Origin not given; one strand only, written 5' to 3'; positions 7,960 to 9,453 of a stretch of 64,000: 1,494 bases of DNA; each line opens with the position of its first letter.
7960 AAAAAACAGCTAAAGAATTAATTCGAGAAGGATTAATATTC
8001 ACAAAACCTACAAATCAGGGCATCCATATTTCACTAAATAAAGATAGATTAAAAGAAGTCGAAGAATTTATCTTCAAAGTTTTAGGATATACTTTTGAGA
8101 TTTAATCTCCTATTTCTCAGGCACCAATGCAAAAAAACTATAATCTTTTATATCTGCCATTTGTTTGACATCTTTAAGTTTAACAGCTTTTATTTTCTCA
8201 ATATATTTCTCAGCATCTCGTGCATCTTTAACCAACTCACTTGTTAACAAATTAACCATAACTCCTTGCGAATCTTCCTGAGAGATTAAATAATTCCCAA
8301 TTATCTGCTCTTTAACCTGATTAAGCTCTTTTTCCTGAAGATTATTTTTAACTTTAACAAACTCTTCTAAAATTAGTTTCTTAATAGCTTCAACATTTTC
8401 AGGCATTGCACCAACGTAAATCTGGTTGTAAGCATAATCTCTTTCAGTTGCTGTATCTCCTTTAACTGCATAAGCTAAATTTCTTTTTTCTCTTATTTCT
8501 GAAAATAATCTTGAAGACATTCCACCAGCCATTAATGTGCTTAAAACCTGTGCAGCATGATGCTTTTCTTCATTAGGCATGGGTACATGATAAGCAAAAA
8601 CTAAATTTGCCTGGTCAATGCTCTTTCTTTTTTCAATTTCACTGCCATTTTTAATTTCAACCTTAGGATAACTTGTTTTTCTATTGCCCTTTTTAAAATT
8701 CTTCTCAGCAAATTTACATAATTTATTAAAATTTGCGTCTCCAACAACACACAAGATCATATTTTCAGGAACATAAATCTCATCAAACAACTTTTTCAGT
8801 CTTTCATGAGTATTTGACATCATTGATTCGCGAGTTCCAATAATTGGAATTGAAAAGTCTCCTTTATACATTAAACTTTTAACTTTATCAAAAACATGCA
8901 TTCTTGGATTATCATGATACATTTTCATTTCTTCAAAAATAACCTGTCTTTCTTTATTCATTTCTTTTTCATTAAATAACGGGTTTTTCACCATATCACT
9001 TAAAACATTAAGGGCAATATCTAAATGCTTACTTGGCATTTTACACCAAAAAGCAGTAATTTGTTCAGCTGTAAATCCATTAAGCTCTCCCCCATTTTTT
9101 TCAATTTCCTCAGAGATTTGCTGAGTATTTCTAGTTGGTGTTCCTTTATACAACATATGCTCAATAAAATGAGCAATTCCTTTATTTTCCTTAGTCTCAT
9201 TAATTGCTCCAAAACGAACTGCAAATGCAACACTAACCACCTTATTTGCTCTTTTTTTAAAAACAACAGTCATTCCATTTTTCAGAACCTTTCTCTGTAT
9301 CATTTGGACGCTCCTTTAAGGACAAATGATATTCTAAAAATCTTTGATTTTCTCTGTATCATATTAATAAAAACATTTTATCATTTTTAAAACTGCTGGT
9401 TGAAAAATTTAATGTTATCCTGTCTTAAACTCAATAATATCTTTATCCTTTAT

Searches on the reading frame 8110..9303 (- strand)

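Call 10: search_protein_families(library=pfam, max_evalue=0.001, proteins=[window:8110-9303:-])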
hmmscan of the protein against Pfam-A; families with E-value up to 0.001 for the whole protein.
window:8110-9303:- (397 aa): 2 families
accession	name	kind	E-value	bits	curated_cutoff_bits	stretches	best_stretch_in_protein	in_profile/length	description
PF05193.26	Peptidase_M16_C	-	2.4e-36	125.7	23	1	165-333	3-180/181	Peptidase M16 inactive domain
PF00675.25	Peptidase_M16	-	2.2e-35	122.2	22.3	1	14-157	3-148/149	Insulinase (Peptidase family M16)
